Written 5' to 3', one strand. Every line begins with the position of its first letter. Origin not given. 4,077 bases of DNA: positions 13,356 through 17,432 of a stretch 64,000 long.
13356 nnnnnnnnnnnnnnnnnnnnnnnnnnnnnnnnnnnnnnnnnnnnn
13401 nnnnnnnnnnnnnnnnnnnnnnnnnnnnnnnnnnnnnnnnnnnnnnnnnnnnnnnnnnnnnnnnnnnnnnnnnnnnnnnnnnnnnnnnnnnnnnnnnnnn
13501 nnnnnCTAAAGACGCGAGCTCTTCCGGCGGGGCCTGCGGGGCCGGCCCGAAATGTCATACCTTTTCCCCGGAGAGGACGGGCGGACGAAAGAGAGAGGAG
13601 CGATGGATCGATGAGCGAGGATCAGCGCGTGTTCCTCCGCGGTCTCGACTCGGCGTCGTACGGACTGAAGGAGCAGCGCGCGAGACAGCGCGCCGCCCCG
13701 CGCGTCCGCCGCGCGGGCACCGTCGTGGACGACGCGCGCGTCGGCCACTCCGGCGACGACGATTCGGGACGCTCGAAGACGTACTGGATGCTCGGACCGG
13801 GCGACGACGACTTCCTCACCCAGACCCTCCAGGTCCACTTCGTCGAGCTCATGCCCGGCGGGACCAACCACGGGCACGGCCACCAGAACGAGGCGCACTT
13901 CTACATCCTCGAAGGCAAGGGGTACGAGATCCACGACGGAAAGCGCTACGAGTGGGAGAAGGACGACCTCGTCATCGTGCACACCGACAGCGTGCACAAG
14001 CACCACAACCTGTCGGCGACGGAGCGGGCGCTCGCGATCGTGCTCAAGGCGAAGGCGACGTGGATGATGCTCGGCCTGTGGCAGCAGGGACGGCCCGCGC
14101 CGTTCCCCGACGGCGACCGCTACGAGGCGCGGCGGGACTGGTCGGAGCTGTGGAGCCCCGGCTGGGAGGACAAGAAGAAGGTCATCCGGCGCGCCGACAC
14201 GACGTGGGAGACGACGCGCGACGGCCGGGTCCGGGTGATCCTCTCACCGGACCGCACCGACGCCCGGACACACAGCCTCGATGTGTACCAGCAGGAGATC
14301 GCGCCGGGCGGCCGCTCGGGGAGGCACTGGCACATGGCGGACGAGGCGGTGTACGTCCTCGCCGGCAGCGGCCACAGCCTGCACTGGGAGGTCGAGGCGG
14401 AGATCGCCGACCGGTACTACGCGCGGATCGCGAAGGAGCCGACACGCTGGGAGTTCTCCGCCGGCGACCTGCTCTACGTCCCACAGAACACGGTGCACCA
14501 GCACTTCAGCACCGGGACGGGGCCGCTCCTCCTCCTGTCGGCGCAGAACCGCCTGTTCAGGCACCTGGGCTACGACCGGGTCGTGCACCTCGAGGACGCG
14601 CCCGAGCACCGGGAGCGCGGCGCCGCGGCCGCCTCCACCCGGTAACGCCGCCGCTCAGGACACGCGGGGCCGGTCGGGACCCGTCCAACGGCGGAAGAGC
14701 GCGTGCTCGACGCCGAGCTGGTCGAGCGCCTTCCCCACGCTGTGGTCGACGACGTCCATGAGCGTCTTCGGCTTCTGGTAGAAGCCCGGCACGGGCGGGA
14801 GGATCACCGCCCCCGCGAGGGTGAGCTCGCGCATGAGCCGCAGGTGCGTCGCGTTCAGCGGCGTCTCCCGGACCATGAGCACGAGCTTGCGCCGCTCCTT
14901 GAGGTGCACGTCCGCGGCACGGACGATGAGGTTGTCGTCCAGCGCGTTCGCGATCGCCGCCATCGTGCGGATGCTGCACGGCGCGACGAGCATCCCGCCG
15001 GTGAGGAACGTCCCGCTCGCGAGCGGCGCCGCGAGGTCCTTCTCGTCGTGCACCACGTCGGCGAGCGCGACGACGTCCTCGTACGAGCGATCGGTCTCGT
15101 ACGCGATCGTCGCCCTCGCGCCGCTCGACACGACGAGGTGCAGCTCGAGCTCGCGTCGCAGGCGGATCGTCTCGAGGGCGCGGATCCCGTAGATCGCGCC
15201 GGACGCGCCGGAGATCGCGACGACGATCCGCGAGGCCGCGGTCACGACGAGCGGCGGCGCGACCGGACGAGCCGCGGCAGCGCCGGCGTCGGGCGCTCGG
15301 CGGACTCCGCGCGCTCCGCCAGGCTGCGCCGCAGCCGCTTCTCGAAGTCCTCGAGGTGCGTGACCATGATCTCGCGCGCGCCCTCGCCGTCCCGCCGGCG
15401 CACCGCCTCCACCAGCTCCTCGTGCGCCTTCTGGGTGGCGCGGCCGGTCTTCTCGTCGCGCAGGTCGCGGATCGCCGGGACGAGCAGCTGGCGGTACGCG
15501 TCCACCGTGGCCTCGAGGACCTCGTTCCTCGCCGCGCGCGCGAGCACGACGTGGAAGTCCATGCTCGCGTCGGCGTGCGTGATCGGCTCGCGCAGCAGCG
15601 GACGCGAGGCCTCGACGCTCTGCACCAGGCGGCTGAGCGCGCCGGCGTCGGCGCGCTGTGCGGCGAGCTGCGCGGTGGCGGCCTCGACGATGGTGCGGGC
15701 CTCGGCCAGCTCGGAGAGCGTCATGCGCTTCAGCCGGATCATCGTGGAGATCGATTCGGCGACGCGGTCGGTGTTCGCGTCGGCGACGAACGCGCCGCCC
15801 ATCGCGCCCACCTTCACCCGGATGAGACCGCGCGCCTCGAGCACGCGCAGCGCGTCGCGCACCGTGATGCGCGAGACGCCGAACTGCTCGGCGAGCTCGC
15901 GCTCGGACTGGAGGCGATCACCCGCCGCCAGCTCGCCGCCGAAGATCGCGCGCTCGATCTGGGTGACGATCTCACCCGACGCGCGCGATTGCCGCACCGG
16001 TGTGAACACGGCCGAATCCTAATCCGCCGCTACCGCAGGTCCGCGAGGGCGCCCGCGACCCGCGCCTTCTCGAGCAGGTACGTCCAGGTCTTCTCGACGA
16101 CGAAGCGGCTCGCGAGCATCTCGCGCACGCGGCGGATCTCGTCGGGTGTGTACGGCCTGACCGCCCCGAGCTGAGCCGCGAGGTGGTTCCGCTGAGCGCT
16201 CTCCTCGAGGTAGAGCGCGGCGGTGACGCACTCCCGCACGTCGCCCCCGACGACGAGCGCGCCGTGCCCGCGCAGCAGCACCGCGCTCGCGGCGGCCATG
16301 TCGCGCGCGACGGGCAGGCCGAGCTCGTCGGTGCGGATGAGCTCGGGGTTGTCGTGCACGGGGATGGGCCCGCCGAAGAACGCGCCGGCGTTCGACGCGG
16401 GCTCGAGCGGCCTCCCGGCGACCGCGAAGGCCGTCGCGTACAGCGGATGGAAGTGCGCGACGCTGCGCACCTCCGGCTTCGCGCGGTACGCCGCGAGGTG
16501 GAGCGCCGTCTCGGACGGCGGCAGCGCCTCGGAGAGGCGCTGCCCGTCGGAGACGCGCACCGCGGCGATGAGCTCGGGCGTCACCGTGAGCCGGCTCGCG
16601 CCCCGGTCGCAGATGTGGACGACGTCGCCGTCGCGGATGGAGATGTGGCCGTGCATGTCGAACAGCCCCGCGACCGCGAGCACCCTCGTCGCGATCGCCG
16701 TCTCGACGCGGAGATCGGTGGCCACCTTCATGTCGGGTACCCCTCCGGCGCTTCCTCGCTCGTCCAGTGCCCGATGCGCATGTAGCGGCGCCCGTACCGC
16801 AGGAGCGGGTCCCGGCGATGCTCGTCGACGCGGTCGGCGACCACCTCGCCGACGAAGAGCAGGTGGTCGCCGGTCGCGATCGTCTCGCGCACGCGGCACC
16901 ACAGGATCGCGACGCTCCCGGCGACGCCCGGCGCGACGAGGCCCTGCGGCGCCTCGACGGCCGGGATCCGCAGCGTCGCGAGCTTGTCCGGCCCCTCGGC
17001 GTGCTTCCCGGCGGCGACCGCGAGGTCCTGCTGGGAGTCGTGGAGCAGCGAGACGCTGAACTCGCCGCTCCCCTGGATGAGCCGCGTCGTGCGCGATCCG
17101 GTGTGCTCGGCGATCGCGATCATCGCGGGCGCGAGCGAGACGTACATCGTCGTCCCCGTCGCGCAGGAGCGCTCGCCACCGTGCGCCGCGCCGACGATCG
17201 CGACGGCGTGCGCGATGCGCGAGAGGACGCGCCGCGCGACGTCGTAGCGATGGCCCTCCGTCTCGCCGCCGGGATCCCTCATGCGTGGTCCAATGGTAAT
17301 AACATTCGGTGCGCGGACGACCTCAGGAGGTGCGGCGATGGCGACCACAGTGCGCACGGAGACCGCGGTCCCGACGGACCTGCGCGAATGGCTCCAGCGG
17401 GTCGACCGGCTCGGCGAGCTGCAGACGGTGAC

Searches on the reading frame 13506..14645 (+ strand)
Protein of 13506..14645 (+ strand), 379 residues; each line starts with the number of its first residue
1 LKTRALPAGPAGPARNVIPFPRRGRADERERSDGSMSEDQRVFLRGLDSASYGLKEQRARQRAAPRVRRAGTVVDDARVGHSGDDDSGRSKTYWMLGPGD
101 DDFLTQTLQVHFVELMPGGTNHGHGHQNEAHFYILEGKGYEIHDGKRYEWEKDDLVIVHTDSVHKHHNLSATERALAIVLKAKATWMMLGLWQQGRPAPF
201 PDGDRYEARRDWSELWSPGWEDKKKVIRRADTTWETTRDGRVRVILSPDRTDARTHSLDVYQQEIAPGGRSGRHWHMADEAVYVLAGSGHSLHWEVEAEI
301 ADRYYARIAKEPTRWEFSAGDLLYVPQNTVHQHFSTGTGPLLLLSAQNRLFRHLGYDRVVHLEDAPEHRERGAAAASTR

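Call 7: search_protein_families(library=pfam, proteins=[window:13506-14645:+])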
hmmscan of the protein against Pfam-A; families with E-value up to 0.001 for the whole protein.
window:13506-14645:+ (379 aa): 5 families
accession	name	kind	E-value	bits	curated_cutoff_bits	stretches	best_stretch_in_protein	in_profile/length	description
PF07883.17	Cupin_2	-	2.7e-21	75.5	27.2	3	112-172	2-62/70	Cupin domain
PF00190.28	Cupin_1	-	1.8e-08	34.5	22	1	254-345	29-111/151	Cupin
PF12973.13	Cupin_7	-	4.5e-07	30.1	27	0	224-290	3-65/105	ChrR Cupin-like domain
PF08007.18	JmjC_2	-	3.2e-05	23.9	22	1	264-337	29-110/127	JmjC domain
PF02041.22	Auxin_BP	-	0.0002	21.5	21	0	257-337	43-115/167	Auxin binding protein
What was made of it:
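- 13506..14645 (+): Bicupin, gentisate-dioxygenase-like (cupin2). PF07883 in three stretches, and PF00190 (call 7).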

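Call 8: search_protein_families(library=ncbifam, proteins=[window:13506-14645:+], max_evalue=0.00001)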
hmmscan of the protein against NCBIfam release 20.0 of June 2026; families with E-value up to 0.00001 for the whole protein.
window:13506-14645:+ (379 aa): 1 family
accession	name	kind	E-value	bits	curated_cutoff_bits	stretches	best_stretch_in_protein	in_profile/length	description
NF049978.1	AminoSalDhMabB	equivalog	1.1e-08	35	650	0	115-194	256-333/351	5-aminosalicylate 1,2-dioxygenase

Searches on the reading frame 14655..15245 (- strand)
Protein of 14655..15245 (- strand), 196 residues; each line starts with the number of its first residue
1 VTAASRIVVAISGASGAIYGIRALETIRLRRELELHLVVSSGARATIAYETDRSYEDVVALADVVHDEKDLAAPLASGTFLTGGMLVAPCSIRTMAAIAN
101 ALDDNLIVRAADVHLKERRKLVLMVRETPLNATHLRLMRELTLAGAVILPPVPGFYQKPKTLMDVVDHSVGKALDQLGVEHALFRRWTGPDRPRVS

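Call 7: search_protein_families(library=pfam, proteins=[window:14655-15245:-])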
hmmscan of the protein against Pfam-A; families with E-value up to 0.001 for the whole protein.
window:14655-15245:- (196 aa): 1 family
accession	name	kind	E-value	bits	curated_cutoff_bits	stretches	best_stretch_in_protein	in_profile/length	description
PF02441.25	Flavoprotein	-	4.8e-40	137.2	22.7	1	6-176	2-161/162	Flavoprotein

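Call 8: search_protein_families(library=ncbifam, proteins=[window:14655-15245:-], max_evalue=0.00001)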
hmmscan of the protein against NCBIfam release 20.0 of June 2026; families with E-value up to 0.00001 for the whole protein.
window:14655-15245:- (196 aa): 4 families
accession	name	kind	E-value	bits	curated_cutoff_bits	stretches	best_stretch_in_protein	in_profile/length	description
NF004685.0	PRK06029.1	subfamily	2e-75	253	188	1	5-189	2-186/187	UbiX family flavin prenyltransferase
NF041206.1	VdcB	exception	2.2e-70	236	290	1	6-189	1-184/184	non-oxidative hydroxyarylic acid decarboxylases subunit B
TIGR00421.1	ubiX_pad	subfamily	3.3e-68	229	108.9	1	6-187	1-181/181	UbiX family flavin prenyltransferase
NF041218.1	BagM_FevK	exception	9.2e-59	198.4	420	1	6-193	2-189/215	bagremycin/ferroverdin biosynthesis UbiX family decarboxylase BagM/FevK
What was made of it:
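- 14655..15245 (-): ubiX: flavin prenyltransferase that makes prFMN. Overlaps the gntR stop by 4 nt. NF004685, 253 bits against 188 (call 8).
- Checked: ubiX, 14655-15245(-): NF004685, 253 bits against a cut-off of 188 (call 8).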

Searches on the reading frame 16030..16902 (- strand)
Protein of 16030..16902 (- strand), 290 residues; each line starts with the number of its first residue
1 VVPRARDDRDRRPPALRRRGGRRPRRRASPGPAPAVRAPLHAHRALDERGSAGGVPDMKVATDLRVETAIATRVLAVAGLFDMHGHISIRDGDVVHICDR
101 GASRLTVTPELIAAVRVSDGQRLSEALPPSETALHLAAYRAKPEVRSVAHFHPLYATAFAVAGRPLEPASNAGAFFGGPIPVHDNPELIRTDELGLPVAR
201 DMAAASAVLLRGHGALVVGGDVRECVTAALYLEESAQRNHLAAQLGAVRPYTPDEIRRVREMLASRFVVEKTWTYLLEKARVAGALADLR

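Call 6: search_protein_families(library=pfam, proteins=[window:16030-16902:-])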
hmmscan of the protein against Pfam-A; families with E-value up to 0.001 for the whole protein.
window:16030-16902:- (290 aa): 1 family
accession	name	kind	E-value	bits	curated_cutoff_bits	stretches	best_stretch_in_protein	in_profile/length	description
PF00596.27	Aldolase_II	-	2.1e-33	116.2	22.2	1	71-237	6-180/183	Class II Aldolase and Adducin N-terminal domain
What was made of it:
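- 16030..16752 (-): Class II aldolase-fold protein, probably a metal-dependent decarboxylase of a hydroxy-aromatic ortho-dicarboxylate. PF00596, 116 bits (call 6).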

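Call 8: search_protein_families(library=ncbifam, proteins=[window:16030-16902:-], max_evalue=0.00001)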
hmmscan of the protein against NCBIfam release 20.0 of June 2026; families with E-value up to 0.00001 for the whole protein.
window:16030-16902:- (290 aa): 25 families
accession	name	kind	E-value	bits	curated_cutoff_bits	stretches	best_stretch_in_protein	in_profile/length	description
NF005123.0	PRK06557.1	subfamily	1.1e-27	97.2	251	1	84-261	33-214/223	L-ribulose-5-phosphate 4-epimerase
NF053537.1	DhpthDcsPhtC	equivalog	5e-22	78.4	200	1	66-277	2-228/232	3,4-dihydroxyphthalate decarboxylase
NF053831.1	RU1PAldHalo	equivalog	1e-21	77.4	300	1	69-264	8-204/208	ribulose-1-phosphate aldolase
NF006208.0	PRK08333.1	equivalog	2.3e-19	69.8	267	1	83-238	25-179/189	aldolase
NF004855.0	PRK06208.1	subfamily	3e-18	66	255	1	69-266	48-251/274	class II aldolase/adducin family protein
NF006413.0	PRK08660.1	equivalog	8.8e-17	61.5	203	1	73-243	11-178/184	aldolase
NF005484.0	PRK07090.1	equivalog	3.4e-15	56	261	1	126-280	96-251/260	aldolase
NF040649.1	FucA_Meth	equivalog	2.4e-13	50.4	250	1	84-244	23-178/179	L-fuculose phosphate aldolase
NF005302.0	PRK06833.1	equivalog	1.7e-12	47.2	264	1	87-261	30-205/214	L-fuculose-phosphate aldolase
NF043034.1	OxoTetrPhDc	equivalog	5e-12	46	250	1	84-162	26-104/205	3-oxo-tetronate 4-phosphate decarboxylase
NF005984.0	PRK08087.1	subfamily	1e-11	45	264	1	84-232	27-174/215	L-fuculose-phosphate aldolase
NF006047.0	PRK08193.1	subfamily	1.7e-11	44.1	257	1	90-246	34-203/231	L-ribulose-5-phosphate 4-epimerase AraD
NF005451.0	PRK07044.1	subfamily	3.4e-11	42.7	207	1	64-260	22-225/256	aldolase II superfamily protein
NF004527.0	PRK05874.1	equivalog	5.8e-11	42.3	308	1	127-257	74-204/218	L-fuculose-phosphate aldolase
NF005689.0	PRK07490.1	equivalog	6.8e-11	41.8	260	1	124-256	80-213/248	hypothetical protein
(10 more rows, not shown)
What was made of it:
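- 16030..16752 (-): Weak match to PhtC 3,4-dihydroxyphthalate decarboxylase, 78 bits (call 8).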

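Call 84: search_solved_structures(query=window:16030-16752:-, max_evalue=0.00001)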
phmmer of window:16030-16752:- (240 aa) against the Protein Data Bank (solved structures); distinct sequences matched with E-value up to 0.00001: 32.
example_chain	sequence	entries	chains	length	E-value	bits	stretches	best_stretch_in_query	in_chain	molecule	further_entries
2z7b_A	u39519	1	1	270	5.8e-20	75.4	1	17-234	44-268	Mlr6791 protein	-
4xxf_A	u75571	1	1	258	7.1e-12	48.9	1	19-201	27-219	Fuculose-1-phosphate aldolase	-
8ix6_A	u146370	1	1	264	8.7e-12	48.6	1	19-236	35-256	Aldolase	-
8iqa_A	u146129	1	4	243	1.3e-11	48.1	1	10-226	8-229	Aldolase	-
8il8_A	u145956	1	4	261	1.6e-11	47.8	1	10-226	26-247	Aldolase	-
2opi_A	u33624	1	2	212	3e-10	43.6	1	33-208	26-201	L-fuculose-1-phosphate aldolase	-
7x78_A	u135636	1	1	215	3.3e-10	43.5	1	34-187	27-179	L-fuculose phosphate aldolase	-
6btd_A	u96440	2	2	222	5.2e-10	42.8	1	34-209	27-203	Fuculose phosphate aldolase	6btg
1e4a_P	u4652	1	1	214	2.7e-09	40.5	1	28-187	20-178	L-FUCULOSE 1-PHOSPHATE ALDOLASE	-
9ryg_A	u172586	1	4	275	2.8e-09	40.4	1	82-208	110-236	Decarboxylase NovR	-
4c24_A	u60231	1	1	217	5.1e-09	39.6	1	44-197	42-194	L-FUCULOSE PHOSPHATE ALDOLASE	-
4c25_A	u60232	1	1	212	5.7e-09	39.4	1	44-197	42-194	L-FUCULOSE PHOSPHATE ALDOLASE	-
1dzx_P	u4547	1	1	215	7.6e-09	39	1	34-187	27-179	L-fuculose phosphate aldolase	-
1dzy_P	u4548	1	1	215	7.6e-09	39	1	34-187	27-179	L-FUCULOSE-1-PHOSPHATE ALDOLASE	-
1fua_A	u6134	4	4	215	7.7e-09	39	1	34-187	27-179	L-FUCULOSE-1-PHOSPHATE ALDOLASE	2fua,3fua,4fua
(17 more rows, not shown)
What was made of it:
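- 16030..16752 (-): Best PDB hit is 2Z7B (Mlr6791), 75 bits (call 84).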

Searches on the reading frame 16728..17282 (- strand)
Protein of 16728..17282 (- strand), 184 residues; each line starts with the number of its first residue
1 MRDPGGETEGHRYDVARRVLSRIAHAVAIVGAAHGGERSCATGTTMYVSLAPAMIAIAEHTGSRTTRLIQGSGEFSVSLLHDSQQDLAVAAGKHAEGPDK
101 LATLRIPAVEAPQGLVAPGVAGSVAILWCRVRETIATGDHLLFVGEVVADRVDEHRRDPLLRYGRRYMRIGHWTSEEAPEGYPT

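Call 6: search_protein_families(library=pfam, proteins=[window:16728-17282:-])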
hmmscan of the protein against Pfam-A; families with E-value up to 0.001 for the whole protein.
window:16728-17282:- (184 aa): 1 family
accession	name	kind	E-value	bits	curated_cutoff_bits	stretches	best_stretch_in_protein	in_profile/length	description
PF01613.24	Flavin_Reduct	-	7.3e-29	101.3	27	1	21-170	2-152/153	Flavin reductase like domain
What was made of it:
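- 16728..17282 (-): HpaC-type NAD(P)H:flavin reductase, first gene of the reductase-aldolaseII-gntR-ubiX string. PF01613, 101 bits (call 6).
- Checked: Flavin reductase, 16728-17282(-): PF01613, 101 bits (call 6).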

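Call 8: search_protein_families(library=ncbifam, proteins=[window:16728-17282:-], max_evalue=0.00001)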
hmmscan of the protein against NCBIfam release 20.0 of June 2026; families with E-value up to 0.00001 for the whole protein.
window:16728-17282:- (184 aa): 6 families
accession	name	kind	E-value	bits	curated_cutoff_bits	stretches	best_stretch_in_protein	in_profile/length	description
NF042921.1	HpaC_Thermus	equivalog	6.1e-17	62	200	1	15-170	4-149/150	4-hydroxyphenylacetate 3-monooxygenase reductase subunit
NF045630.1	monooxsub_HsaB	equivalog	2.6e-15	56.7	230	1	17-176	11-165/186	3-hydroxy-9,10-secoandrosta-1,3,5(10)-triene-9,17-dione monooxygenase reductase subunit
NF045733.1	StyMonoxStyB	equivalog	6.9e-14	52.1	200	1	17-169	5-148/150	styrene monooxygenase NADH-dependent flavin reductase subunit StyB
NF045919.1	HphnlacHdxRed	equivalog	2.6e-10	39.9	340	1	16-167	10-155/309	p-hydroxyphenylacetate 3-hydroxylase reductase component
NF052639.1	FlvnRedFerAPor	equivalog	3e-10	40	260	1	16-169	7-154/158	flavin reductase FerA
TIGR03615.1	RutF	equivalog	3e-06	27.3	254.75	1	17-168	7-154/156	NADH-dependent FMN reductase RutF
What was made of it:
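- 16728..17282 (-): HpaC-like, below equivalog cut-offs (call 8).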

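Call 85: search_solved_structures(query=window:16728-17282:-, max_evalue=1e-8)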
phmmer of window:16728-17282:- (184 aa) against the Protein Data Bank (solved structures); distinct sequences matched with E-value up to 1e-8: 3.
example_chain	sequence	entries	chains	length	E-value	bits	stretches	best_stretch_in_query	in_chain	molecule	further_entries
3nfw_A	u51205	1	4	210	6.9e-13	52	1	15-170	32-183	Flavin reductase-like, FMN-binding protein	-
2ecr_A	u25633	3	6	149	5.9e-11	45.7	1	17-170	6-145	flavin reductase component (HpaC) of 4-hydroxyphenylacetate 3-monooxygenase | flavin reductase (HpaC) of 4-hydroxyphenylacetate 3-monooxygnease | flavin reducta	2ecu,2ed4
2r6v_A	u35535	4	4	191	2e-09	40.7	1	29-150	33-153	Uncharacterized protein PH0856 | FMN-BINDING PROTEIN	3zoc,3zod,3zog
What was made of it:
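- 16728..17282 (-): PDB hits 3NFW and 2ECR (call 85).
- Closest known: HpaC/StyB-type flavin reductases of two-component monooxygenases. Same: Flavin_Reduct domain, similar size, and weak matches to HpaC, HsaB and StyB (calls 6, 8, 85).
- It is an HpaC/StyB-type reductase (calls 8, 85).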
